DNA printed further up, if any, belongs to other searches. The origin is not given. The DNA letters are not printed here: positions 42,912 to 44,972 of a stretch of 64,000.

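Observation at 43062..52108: TetR-flanked family of three large paralogous secreted proteins with repeated 'hydrophobic strand-HG' elements (possible chelatase-like fold) plus a CxxCH/PNPOx-like partner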

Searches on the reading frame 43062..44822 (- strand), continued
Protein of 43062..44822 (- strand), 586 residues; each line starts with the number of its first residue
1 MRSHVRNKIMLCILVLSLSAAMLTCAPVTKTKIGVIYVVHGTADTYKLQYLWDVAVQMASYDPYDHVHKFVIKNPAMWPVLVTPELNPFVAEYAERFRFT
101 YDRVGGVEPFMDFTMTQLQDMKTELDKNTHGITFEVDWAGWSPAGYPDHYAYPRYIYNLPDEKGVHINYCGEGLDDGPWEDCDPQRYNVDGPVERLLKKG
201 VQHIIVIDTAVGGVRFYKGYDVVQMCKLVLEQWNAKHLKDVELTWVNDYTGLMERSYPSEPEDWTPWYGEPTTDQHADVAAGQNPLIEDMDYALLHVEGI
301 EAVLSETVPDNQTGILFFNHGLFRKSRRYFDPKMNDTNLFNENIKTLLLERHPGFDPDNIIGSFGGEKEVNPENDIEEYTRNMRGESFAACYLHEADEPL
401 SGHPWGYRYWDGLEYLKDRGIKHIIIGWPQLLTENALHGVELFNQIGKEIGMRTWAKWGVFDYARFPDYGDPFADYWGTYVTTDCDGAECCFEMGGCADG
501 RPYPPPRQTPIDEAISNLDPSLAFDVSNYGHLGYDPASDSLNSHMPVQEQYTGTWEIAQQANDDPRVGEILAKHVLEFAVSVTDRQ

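Call 48: find_related_loci(query=A1, collection=genome_contigs, flank=10000)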
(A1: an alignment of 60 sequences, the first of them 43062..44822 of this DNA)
Query A1 (586 aa) in genome_contigs; peptide patterns used: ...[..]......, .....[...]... (x = any residue, [..] = any of these).
197 stretches matched a pattern; 166 encode a relative of the query (tblastn E <= 1e-3); the best 80 are kept; 80 distinct loci.
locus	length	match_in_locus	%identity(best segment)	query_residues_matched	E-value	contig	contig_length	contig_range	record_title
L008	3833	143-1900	80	1-586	0e+0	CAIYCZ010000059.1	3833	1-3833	MAG: uncultured delta proteobacterium isolate AlinenSedimentsD2_bin-0128 genome assembly, contig: bin-0128:059/635, whol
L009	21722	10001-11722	54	6-580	0e+0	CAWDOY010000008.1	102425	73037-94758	MAG: uncultured delta proteobacterium isolate MFD04716.bin.2.301 genome assembly, contig: contig_16107, whole genome sho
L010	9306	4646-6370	53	6-581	0e+0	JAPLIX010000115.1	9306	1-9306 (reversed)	MAG: Proteobacteria bacterium isolate LacPavin_0419_WC90_MAG_50_6 LacPavin_0419_WC90_scaffold_198306, whole genome shotg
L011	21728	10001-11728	53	12-580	0e+0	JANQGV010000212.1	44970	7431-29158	MAG: Thermodesulfobacteriota bacterium isolate PL23b_bin.63 k99_2045121, whole genome shotgun sequence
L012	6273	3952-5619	55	32-581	0e+0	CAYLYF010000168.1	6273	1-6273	MAG TPA_asm: uncultured Thermodesulfobacteriota bacterium isolate binchicken_co47_113 genome assembly, contig: NODE_1022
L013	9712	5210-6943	54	1-579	0e+0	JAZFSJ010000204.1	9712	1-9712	MAG: Thermodesulfobacteriota bacterium isolate BS1bin.6 BS1bin.6_204, whole genome shotgun sequence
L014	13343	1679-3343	54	32-581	0e+0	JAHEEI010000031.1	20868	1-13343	MAG: Proteobacteria bacterium isolate Ww263 NODE_3812_length_20868_cov_3.644190, whole genome shotgun sequence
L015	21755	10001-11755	51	2-576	0e+0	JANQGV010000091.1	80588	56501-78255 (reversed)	MAG: Thermodesulfobacteriota bacterium isolate PL23b_bin.63 k99_341078, whole genome shotgun sequence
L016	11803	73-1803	53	1-581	0e+0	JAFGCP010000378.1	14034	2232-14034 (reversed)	MAG: Deltaproteobacteria bacterium isolate Zod_Metabat.1117 k87_11056204, whole genome shotgun sequence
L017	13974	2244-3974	53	1-581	0e+0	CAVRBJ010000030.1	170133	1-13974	MAG: uncultured delta proteobacterium isolate MFD00032.bin.2.161 genome assembly, contig: contig_7105, whole genome shot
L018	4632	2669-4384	51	6-580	0e+0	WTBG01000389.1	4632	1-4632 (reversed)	MAG: Deltaproteobacteria bacterium isolate GLR311 c_000000095040, whole genome shotgun sequence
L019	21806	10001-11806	50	1-586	0e+0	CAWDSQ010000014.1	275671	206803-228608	MAG: uncultured delta proteobacterium isolate MFD04716.bin.2.188 genome assembly, contig: contig_25796, whole genome sho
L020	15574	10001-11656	53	29-580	0e+0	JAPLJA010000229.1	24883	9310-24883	MAG: Proteobacteria bacterium isolate LacPavin_0920_SED5_MAG_48_26 LacPavin_0920_SED5_scaffold_44452, whole genome shotg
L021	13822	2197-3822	52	33-579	0e+0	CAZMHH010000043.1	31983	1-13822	MAG TPA_asm: uncultured Thermodesulfobacteriota bacterium isolate SRP332253_co1_288 genome assembly, contig: NODE_1916_l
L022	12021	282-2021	50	1-581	0e+0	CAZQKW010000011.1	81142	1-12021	MAG TPA_asm: uncultured Thermodesulfobacteriota bacterium isolate binchicken_co107_87 genome assembly, contig: NODE_734_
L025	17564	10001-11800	49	2-577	0e+0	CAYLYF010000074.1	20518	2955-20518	MAG TPA_asm: uncultured Thermodesulfobacteriota bacterium isolate binchicken_co47_113 genome assembly, contig: NODE_1726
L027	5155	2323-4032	48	2-579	0e+0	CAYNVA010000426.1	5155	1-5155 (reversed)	MAG TPA_asm: uncultured Thermodesulfobacteriota bacterium isolate binchicken_co255_249 genome assembly, contig: k141_615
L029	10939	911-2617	51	6-580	0e+0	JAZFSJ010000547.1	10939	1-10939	MAG: Thermodesulfobacteriota bacterium isolate BS1bin.6 BS1bin.6_547, whole genome shotgun sequence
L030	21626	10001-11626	49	30-575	3e-178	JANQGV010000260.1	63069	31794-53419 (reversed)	MAG: Thermodesulfobacteriota bacterium isolate PL23b_bin.63 k99_317686, whole genome shotgun sequence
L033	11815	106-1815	52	9-581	0e+0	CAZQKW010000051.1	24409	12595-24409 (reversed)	MAG TPA_asm: uncultured Thermodesulfobacteriota bacterium isolate binchicken_co107_87 genome assembly, contig: NODE_5111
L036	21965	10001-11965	50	2-581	8e-162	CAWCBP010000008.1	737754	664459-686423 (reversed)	MAG: uncultured delta proteobacterium isolate MFD03899.bin.1.233 genome assembly, contig: contig_4523, whole genome shot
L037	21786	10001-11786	57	2-582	4e-177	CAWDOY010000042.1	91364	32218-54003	MAG: uncultured delta proteobacterium isolate MFD04716.bin.2.301 genome assembly, contig: contig_58802, whole genome sho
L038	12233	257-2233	50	1-581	2e-160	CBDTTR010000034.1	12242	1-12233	MAG TPA_asm: uncultured bacterium isolate SRR7614714_binner13_Refined_37 genome assembly, contig: ERZ23877832.2161, whol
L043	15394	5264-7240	49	1-581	5e-158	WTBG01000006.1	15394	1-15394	MAG: Deltaproteobacteria bacterium isolate GLR311 c_000000079710, whole genome shotgun sequence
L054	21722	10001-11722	43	24-578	7e-152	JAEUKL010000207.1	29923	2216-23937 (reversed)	MAG: Rhodospirillaceae bacterium isolate new MAG-94 k141_3285980, whole genome shotgun sequence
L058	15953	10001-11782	42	11-578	6e-150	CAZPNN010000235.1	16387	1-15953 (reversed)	MAG TPA_asm: uncultured Chromatiaceae bacterium isolate binchicken_co165_92 genome assembly, contig: k141_2059372, whole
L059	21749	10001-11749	42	12-578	4e-150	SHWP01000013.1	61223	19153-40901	MAG: Rhodospirillaceae bacterium isolate Baikal-deep-G69 BACOMB-C1786, whole genome shotgun sequence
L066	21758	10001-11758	40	8-578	1e-146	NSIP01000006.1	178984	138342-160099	MAG: Rhodospirillaceae bacterium isolate Baikal-G1 Rhodospirillaceae-Baikal-G1-C6, whole genome shotgun sequence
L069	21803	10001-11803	41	3-586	2e-145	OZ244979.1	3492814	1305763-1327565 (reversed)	MAG: Gammaproteobacteria bacterium isolate 9d8d5de1-5af5-42b2-8d9c-b1e3713c647d genome assembly, chromosome: 1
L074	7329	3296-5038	41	12-578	4e-144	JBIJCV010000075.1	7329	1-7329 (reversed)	MAG: Gammaproteobacteria bacterium isolate ME2006-08-22D15_3300044611_group2_bin117 Rohwer_bin2403_scaffold_16014_c1, wh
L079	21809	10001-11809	41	1-577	6e-142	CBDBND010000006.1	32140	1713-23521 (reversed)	MAG: Rhodospirillaceae bacterium isolate b55fd1ce-de5f-49db-9ad1-46d69e25669b genome assembly, contig: contig_6, whole g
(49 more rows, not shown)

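Call 54: search_protein_families(library=pfam, proteins=[L027:504-1958:+, L006:14939-15778:-, L025:13229-14128:+, L025:12500-13216:+, L021:4026-6002:+, L030:11718-14864:-, L015:7519-8817:+, L015:8831-9955:+, L014:3681-5672:-, L025:3500-5929:+], max_evalue=0.001)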
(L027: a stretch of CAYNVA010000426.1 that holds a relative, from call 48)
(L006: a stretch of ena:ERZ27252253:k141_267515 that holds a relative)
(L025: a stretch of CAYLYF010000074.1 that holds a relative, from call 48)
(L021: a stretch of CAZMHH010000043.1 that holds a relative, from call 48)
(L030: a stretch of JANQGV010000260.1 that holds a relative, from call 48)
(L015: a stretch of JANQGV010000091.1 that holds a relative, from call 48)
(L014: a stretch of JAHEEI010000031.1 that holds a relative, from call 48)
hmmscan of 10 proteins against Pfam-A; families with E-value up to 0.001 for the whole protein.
L027:504-1958:+ (484 aa): 3 families
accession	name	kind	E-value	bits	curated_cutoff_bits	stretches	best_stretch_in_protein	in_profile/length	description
PF07690.21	MFS_1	-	1.6e-32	113.3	33.4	2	50-308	3-226/347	Major Facilitator Superfamily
PF00083.30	Sugar_tr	-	1.4e-07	31.2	22.3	1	82-260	285-439/452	Sugar (and other) transporter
PF13347.12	MFS_2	-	9.2e-05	21.6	27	1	55-410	9-342/427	MFS/sugar transport protein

L006:14939-15778:- (279 aa): 1 family
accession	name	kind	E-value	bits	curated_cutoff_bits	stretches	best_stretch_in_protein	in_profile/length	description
PF05996.17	Fe_bilin_red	-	1.3e-31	110.5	31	1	61-277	3-225/228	Ferredoxin-dependent bilin reductase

L025:13229-14128:+ (299 aa): 0 families

L025:12500-13216:+ (238 aa): 2 families
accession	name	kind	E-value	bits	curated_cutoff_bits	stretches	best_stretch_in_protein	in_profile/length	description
PF01243.27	PNPOx_N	-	2.3e-14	54.2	28.1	1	86-207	1-109/120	Pyridoxamine 5'-phosphate oxidase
PF05193.26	Peptidase_M16_C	-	0.00067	20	23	0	34-193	9-167/181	Peptidase M16 inactive domain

L021:4026-6002:+ (658 aa): 15 families
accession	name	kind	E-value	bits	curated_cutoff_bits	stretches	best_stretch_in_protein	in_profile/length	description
PF00724.26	Oxidored_FMN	-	2.5e-62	211.6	27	1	11-350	1-340/342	NADH:flavin oxidoreductase / NADH oxidase family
PF07992.20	Pyr_redox_2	-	3.3e-21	76.4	26.1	1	397-620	2-243/291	Pyridine nucleotide-disulphide oxidoreductase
PF00070.33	Pyr_redox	-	3.4e-11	43.9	22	1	519-586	1-65/82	Pyridine nucleotide-disulphide oxidoreductase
PF12831.13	FAD_oxidored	-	3.8e-10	40.1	27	1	398-445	2-49/416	FAD dependent oxidoreductase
PF13450.12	NAD_binding_8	-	8.5e-10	39.2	21.9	1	400-446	1-47/68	NAD(P)-binding Rossmann-like domain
PF01134.28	GIDA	-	1.6e-08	34.5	22.1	0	520-549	2-31/391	Glucose inhibited division protein A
PF13738.12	Pyr_redox_3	-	6.7e-08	32.6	30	1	476-550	121-197/305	Pyridine nucleotide-disulphide oxidoreductase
PF01266.30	DAO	-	5.3e-07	29.9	27.9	0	519-549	1-31/353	FAD dependent oxidoreductase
PF03486.20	HI0933_like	-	5.4e-06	26.5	50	1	398-500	3-108/244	HI0933-like protein Rossmann domain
PF00743.25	FMO-like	-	1.6e-05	24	22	0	500-568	166-234/532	Flavin-binding monooxygenase-like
PF01262.27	AlaDh_PNT_C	-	8.6e-05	22.5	23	0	397-427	30-60/214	Alanine dehydrogenase/PNT, C-terminal domain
PF00890.30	FAD_binding_2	-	0.00015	21.5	20.4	0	398-434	2-38/414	FAD binding domain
PF01593.30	Amino_oxidase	-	0.00032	20.5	19.8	0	406-442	2-38/443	Flavin containing amine oxidoreductase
PF13241.12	NAD_binding_7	-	0.00046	21.2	22.1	0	514-572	4-60/104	Putative NAD(P)-binding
PF01494.25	FAD_binding_3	-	0.00074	19.3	22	0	398-426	4-32/349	FAD binding domain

L030:11718-14864:- (1048 aa): 12 families
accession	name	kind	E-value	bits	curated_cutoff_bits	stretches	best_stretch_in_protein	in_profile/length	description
PF13426.13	PAS_9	-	4.3e-75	249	27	5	427-532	1-103/103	PAS domain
PF00989.32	PAS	-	1.2e-74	248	22.6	5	417-530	1-113/113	PAS fold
PF08448.16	PAS_4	-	1.5e-56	189.8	23.1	4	47-156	2-109/110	PAS fold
PF13188.13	PAS_8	-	2.3e-46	154.6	21.8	4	293-348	2-56/65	PAS domain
PF08447.18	PAS_3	-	7.1e-39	132.4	25.6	3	63-148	2-88/89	PAS fold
PF02518.31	HATPase_c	-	1.3e-22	80.7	26.4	1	784-905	2-109/111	Histidine kinase-, DNA gyrase B-, and HSP90-like ATPase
PF00072.30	Response_reg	-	2.4e-22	79.6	30.2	1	927-1038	1-110/111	Response regulator receiver domain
PF24820.1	Diguanyl_cycl_sensor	-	8.9e-16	58.2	28.1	1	424-516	3-97/109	Diguanylate cyclase-like sensor domain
PF00512.31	HisKA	-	9.7e-10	38.8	26.9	1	678-740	3-64/66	His Kinase A (phospho-acceptor) domain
PF12860.13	PAS_7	-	4.9e-08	33.6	27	0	424-465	2-44/115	PAS fold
PF18095.7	PAS_12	-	7.1e-06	26.1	22.6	0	173-212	56-95/153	UPF0242 C-terminal PAS-like domain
PF14598.12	PAS_11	-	0.00077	19.8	25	0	308-352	8-51/109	PAS domain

L015:7519-8817:+ (432 aa): 2 families
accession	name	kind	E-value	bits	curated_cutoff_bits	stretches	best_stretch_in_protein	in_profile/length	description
PF07044.18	DUF1329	-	2e-38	133.1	23.1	1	65-404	2-338/368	Protein of unknown function (DUF1329)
PF17131.11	LolA_like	-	9.6e-11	42.1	30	1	221-428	9-183/184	Outer membrane lipoprotein-sorting protein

L015:8831-9955:+ (374 aa): 4 families
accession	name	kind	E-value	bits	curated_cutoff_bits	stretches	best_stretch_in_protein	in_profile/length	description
PF14870.12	PSII_BNR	-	1.7e-45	156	27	5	105-180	18-96/303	Photosynthesis system II assembly factor YCF48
PF02012.26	BNR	-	1.3e-12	46.1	27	0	266-275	3-12/12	BNR/Asp-box repeat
PF15902.12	Sortilin-Vps10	-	3.8e-09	36.3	33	0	84-147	2-67/446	Sortilin, neurotensin receptor 3,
PF24316.1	Tli3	-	0.00013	22.7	27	0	112-140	67-99/129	T6SS Tli3 immunity protein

L014:3681-5672:- (663 aa): 2 families
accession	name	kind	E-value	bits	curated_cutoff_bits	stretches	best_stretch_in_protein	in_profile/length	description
PF01314.23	AFOR_C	-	3e-79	267.4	27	1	237-624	6-385/385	Aldehyde ferredoxin oxidoreductase, domains 2 & 3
PF02730.20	AFOR_N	-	4.1e-74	249.1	29.8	1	16-218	1-198/199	Aldehyde ferredoxin oxidoreductase, N-terminal domain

L025:3500-5929:+ (809 aa): 2 families
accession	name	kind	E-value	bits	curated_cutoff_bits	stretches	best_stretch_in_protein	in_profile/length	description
PF03176.21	MMPL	-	2.5e-29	102.7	20.5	2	586-799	83-301/333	MMPL family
PF00873.25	ACR_tran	-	6.3e-06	24.6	28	1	246-445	339-543/1021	AcrB/AcrD/AcrF family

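Call 70: search_protein_families(library=pfam, proteins=[L005:4088-4957:+, L037:5739-7388:+, L037:12609-13064:+, L021:9608-10396:+, L013:1861-2559:-, L020:14018-14959:+, L079:7332-8171:+, L074:2037-3062:-, L079:8863-9993:+, L066:2397-3224:+], max_evalue=0.01)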
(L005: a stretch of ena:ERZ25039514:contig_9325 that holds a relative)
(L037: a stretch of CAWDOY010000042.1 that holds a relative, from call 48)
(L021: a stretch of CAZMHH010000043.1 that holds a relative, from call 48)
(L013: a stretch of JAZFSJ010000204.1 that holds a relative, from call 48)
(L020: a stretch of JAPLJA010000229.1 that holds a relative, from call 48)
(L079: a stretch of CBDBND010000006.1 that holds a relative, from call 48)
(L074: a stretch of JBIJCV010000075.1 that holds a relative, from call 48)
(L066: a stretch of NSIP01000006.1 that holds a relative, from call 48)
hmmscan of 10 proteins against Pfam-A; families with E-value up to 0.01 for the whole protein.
L005:4088-4957:+ (289 aa): 2 families
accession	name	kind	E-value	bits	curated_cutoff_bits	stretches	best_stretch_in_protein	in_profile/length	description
PF01613.24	Flavin_Reduct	-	0.00014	22.5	27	1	21-152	4-118/153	Flavin reductase like domain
PF08369.16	PCP_red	-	0.00095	19.6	32.5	1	238-280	1-43/45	Proto-chlorophyllide reductase 57 kD subunit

L037:5739-7388:+ (549 aa): 1 family
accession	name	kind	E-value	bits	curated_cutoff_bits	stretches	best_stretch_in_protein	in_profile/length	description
PF06980.17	DUF1302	-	7e-09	35.7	23.2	1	125-401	133-376/541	Protein of unknown function (DUF1302)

L037:12609-13064:+ (151 aa): 0 families

L021:9608-10396:+ (262 aa): 1 family
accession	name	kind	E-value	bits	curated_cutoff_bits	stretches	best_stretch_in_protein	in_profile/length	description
PF12695.13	Abhydrolase_5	-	6.7e-40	137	27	1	80-248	2-163/164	Alpha/beta hydrolase family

L013:1861-2559:- (232 aa): 1 family
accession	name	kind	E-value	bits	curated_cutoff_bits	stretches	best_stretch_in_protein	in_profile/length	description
PF05996.17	Fe_bilin_red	-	2.5e-17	63.8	31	1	15-219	8-216/228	Ferredoxin-dependent bilin reductase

L020:14018-14959:+ (313 aa): 7 families
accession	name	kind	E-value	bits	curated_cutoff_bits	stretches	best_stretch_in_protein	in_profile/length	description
PF00561.26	Abhydrolase_1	-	1.6e-38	133.2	25.8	1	65-301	1-245/245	alpha/beta hydrolase fold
PF12697.13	Abhydrolase_6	-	1.2e-27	98.5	26.3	1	67-306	1-216/217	Alpha/beta hydrolase family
PF12146.15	Hydrolase_4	-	5.6e-16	59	27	1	67-300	7-238/239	Serine aminopeptidase, S33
PF03096.20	Ndr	-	4.9e-09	35.8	23.3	1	86-311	51-275/283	Ndr family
PF07819.20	PGAP1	-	1.4e-05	25.4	24.3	0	123-151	81-111/233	PGAP1-like alpha/beta domain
PF06028.17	DUF915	-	0.0026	17.6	22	0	118-149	90-122/255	Alpha/beta hydrolase of unknown function (DUF915)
PF06259.18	Abhydrolase_8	-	0.0091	16.1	20.5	0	132-170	110-149/178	Alpha/beta hydrolase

L079:7332-8171:+ (279 aa): 4 families
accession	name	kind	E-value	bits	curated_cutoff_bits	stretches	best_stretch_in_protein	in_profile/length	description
PF13561.12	adh_short_C2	-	2.7e-55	187.9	27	1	26-264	6-234/236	Enoyl-(Acyl carrier protein) reductase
PF00106.31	adh_short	-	1.7e-45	155.4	26.6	1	17-196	1-181/195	short chain dehydrogenase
PF08659.16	KR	-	1.9e-15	57.7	22.6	1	19-182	3-167/180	KR domain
PF01370.27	Epimerase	-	0.0033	17.3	20.9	0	19-86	1-62/240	NAD dependent epimerase/dehydratase family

L074:2037-3062:- (341 aa): 1 family
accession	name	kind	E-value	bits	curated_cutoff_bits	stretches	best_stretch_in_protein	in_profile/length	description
PF00296.26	Bac_luciferase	-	1.3e-37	130.3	27.9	1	14-309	18-308/314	Luciferase-like monooxygenase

L079:8863-9993:+ (376 aa): 4 families
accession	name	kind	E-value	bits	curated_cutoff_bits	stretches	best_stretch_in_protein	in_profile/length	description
PF00355.32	Rieske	-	2.3e-24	85.5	20.3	1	6-87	2-83/88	Rieske [2Fe-2S] domain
PF19112.6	VanA_C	-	6.2e-15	56.3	23.5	1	147-327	1-192/193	Vanillate O-demethylase oxygenase C-terminal domain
PF13806.12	Rieske_2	-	0.00065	20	27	1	6-111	2-103/104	Rieske-like [2Fe-2S] domain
PF11723.14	Aromatic_hydrox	-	0.0099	15.9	24.4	0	119-179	5-63/241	Homotrimeric ring hydroxylase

L066:2397-3224:+ (275 aa): 2 families
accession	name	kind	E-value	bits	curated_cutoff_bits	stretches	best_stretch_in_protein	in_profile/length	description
PF12697.13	Abhydrolase_6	-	6.7e-08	33.9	26.3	1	34-212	1-139/217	Alpha/beta hydrolase family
PF00561.26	Abhydrolase_1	-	2.1e-06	28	25.8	1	33-131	2-98/245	alpha/beta hydrolase fold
